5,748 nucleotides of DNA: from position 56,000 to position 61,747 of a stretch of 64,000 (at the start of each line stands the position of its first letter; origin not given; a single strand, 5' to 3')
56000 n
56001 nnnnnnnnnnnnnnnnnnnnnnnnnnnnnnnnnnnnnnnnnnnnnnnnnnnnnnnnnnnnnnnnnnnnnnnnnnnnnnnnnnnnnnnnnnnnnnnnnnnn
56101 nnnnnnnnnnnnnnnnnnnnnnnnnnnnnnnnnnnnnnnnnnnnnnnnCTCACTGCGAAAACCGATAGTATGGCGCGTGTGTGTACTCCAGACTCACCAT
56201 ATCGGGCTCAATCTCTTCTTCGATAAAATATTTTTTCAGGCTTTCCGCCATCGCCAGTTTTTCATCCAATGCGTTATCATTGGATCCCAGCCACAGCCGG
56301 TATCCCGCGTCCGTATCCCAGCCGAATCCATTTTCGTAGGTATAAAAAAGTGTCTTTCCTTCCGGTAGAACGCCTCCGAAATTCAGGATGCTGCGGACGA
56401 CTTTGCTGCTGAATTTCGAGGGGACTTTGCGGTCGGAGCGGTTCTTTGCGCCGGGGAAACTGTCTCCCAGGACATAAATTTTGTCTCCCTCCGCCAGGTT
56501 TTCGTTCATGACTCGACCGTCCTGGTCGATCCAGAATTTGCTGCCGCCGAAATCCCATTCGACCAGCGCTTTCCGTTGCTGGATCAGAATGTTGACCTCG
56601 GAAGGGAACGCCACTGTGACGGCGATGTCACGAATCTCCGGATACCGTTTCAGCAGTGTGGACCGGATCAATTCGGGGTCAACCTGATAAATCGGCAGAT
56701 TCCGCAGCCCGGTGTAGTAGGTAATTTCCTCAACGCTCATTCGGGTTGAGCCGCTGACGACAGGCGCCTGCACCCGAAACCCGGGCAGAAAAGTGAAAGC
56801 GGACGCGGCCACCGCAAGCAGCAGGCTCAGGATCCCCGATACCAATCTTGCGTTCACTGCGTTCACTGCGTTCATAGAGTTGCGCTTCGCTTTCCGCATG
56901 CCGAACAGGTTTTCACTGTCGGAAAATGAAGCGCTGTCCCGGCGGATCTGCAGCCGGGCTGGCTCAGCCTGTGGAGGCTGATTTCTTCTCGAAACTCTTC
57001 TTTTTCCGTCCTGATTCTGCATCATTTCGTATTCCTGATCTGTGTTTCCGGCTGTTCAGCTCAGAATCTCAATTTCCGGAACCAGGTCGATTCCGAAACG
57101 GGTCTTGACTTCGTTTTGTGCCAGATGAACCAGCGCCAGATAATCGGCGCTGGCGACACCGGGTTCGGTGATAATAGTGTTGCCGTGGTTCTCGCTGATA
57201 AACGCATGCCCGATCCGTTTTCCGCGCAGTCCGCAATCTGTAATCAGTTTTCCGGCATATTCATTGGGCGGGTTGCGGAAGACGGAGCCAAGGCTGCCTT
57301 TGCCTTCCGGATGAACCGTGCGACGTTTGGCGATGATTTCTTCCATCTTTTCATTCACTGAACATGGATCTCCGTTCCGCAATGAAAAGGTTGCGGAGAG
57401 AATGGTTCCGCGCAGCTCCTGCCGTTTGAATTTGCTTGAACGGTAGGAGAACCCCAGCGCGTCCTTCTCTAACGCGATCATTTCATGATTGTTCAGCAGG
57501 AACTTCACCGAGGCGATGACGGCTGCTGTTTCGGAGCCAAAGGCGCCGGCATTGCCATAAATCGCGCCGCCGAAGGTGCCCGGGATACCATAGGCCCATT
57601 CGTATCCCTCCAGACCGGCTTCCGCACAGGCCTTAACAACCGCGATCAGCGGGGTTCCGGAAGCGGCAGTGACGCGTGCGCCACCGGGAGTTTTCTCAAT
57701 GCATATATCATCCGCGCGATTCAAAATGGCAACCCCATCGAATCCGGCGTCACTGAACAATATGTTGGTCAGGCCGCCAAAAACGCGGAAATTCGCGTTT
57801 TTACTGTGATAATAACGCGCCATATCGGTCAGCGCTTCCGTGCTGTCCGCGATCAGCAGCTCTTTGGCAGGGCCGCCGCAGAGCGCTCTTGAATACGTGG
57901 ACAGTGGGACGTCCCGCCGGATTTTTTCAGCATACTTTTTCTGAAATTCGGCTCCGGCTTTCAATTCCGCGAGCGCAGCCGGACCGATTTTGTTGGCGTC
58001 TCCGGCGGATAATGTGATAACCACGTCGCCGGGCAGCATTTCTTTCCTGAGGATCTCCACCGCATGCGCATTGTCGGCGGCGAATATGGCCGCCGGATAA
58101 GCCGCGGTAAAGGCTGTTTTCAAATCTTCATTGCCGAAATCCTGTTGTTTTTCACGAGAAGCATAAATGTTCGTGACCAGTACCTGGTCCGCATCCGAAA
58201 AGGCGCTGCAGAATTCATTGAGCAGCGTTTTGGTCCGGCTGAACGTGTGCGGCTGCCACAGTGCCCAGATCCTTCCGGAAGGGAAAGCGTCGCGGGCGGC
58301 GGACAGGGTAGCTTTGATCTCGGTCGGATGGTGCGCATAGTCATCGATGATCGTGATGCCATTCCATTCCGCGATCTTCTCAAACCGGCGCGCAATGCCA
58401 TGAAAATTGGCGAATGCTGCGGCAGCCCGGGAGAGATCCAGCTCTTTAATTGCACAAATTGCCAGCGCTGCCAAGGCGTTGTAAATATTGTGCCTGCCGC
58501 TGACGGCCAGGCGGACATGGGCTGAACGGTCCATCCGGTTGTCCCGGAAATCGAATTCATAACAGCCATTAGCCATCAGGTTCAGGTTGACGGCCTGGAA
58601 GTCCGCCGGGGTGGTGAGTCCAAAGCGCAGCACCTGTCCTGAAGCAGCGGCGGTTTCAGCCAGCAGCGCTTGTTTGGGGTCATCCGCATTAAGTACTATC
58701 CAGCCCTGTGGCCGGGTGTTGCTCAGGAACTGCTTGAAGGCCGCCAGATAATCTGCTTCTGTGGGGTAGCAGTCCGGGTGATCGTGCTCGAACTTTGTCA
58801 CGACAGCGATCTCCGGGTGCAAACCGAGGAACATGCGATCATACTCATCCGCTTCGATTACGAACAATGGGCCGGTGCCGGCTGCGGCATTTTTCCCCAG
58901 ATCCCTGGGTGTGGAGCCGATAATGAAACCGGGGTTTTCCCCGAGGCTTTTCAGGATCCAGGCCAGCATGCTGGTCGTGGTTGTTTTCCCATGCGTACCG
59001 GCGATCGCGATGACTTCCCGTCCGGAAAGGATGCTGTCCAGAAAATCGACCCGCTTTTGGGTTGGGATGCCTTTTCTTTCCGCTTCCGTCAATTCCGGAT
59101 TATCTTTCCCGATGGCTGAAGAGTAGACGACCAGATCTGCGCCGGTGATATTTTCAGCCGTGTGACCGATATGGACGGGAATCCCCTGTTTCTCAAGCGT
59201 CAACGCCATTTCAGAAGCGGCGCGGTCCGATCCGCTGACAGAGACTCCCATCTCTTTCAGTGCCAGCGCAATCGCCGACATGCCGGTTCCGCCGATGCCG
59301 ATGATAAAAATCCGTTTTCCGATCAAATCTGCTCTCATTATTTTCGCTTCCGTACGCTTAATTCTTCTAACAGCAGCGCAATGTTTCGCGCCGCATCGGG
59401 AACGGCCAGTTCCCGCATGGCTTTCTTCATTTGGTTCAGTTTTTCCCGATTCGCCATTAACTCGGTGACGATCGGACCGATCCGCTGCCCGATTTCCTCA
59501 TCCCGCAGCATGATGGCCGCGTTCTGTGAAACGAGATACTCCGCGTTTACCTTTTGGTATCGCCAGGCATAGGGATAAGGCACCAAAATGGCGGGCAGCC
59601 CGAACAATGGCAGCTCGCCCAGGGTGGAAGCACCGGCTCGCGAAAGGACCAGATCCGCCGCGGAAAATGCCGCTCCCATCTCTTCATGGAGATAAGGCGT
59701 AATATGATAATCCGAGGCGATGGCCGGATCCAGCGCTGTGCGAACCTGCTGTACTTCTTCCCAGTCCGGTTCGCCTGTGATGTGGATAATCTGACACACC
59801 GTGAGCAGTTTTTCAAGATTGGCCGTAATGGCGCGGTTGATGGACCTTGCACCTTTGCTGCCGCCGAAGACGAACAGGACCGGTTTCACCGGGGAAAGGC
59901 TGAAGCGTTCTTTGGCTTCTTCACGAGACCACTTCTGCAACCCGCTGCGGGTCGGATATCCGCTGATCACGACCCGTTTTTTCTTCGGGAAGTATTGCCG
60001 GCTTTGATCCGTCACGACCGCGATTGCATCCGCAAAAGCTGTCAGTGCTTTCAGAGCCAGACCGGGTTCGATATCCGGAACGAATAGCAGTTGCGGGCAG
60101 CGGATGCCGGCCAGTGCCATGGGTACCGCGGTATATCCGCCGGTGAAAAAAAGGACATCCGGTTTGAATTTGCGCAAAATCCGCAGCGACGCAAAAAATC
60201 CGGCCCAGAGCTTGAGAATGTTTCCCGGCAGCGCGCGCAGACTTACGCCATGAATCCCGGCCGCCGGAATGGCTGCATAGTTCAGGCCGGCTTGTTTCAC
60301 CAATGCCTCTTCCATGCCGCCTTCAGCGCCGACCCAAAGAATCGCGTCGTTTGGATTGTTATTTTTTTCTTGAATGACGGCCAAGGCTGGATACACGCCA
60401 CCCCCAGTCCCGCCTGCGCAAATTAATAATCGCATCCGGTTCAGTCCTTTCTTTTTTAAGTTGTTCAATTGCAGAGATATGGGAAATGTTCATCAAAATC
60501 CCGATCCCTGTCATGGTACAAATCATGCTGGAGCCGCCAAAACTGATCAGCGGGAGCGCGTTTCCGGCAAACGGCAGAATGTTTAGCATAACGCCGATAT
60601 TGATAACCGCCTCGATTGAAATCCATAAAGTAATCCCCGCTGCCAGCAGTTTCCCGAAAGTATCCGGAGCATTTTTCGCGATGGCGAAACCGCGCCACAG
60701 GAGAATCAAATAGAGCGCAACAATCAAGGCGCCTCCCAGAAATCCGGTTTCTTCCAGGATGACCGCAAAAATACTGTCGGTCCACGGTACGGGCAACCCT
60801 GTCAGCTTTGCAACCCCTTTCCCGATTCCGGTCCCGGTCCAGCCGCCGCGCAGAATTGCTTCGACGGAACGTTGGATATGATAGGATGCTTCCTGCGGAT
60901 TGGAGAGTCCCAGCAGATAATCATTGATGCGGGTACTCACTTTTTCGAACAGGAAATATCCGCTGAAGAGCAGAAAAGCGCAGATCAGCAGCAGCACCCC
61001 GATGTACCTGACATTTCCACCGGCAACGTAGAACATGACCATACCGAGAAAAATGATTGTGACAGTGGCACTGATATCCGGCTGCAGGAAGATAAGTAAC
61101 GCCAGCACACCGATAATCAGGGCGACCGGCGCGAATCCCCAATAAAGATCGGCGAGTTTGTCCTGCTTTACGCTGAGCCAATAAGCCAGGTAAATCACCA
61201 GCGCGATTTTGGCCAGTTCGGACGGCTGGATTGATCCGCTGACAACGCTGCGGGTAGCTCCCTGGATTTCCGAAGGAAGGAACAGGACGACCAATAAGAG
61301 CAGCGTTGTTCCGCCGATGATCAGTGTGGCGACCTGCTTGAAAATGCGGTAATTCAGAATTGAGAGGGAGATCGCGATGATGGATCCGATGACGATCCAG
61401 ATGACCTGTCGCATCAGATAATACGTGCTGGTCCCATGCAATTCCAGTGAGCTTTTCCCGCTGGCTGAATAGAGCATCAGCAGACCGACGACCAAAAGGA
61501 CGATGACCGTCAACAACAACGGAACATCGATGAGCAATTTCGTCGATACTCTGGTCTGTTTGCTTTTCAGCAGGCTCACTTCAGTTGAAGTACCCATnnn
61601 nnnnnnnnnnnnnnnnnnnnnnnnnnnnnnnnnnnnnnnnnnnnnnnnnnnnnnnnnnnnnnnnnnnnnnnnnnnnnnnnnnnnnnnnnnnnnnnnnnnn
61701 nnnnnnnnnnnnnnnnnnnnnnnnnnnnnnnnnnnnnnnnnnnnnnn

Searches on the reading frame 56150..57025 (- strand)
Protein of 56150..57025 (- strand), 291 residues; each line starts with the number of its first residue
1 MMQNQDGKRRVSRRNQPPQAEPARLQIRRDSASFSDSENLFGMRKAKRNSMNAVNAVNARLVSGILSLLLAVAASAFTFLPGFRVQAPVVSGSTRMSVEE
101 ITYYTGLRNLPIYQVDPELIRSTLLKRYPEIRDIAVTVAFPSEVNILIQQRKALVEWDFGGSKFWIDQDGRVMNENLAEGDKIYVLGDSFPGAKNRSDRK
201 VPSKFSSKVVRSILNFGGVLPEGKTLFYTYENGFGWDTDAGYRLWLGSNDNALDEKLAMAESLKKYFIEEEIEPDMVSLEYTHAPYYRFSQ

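Call 6: search_protein_families(library=pfam, proteins=[window:56150-57025:-], max_evalue=0.01)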
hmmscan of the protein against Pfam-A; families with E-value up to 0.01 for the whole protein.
window:56150-57025:- (291 aa): 1 family
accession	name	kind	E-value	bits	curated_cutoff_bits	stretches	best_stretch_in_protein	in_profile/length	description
PF08478.15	POTRA_1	-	1.1e-05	26.1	23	1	89-149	7-67/69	POTRA domain, FtsQ-type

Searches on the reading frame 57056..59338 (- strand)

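Call 6: search_protein_families(library=pfam, proteins=[window:57056-59338:-], max_evalue=0.01)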
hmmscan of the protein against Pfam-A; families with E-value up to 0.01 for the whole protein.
window:57056-59338:- (760 aa): 6 families
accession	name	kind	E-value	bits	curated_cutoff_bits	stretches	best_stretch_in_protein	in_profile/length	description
PF08245.18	Mur_ligase_M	-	2.6e-29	103.1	24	1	112-294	1-199/200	Mur ligase middle domain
PF02873.21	MurB_C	-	5.5e-26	91.1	27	1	661-759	2-99/99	UDP-N-acetylenolpyruvoylglucosamine reductase, C-terminal domain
PF01225.30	Mur_ligase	-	1.2e-23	83.7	21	1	10-105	2-92/95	Mur ligase family, catalytic domain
PF02875.26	Mur_ligase_C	-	3.2e-21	76.9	28.4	1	317-446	1-127/127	Mur ligase, glutamate ligase domain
PF01565.28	FAD_binding_4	-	4.1e-16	59.4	26.4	1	495-621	5-136/139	FAD binding domain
PF21799.2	MurD-like_N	-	7.1e-07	29.9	27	1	8-92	1-85/88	Mur ligase MurD-like, N-terminal domain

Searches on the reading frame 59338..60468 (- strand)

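Call 58: search_protein_families(library=pfam, proteins=[window:59338-60468:-], max_evalue=0.00001)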
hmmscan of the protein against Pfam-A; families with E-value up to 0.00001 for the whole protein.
window:59338-60468:- (376 aa): 2 families
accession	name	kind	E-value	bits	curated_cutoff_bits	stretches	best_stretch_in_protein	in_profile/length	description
PF04101.22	Glyco_tran_28_C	-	2.2e-35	122.6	22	1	197-362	1-165/166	Glycosyltransferase family 28 C-terminal domain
PF03033.26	Glyco_transf_28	-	1.5e-18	67.6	26.2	1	15-149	2-137/139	Glycosyltransferase family 28 N-terminal domain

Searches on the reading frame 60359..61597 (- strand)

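Call 58: search_protein_families(library=pfam, proteins=[window:60359-61597:-], max_evalue=0.00001)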
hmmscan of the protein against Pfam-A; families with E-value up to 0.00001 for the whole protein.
window:60359-61597:- (412 aa): 1 family
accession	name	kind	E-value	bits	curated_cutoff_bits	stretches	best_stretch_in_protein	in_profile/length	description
PF01098.24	FTSW_RODA_SPOVE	-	2.1e-79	267.6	26.4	1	28-374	4-353/356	Cell cycle protein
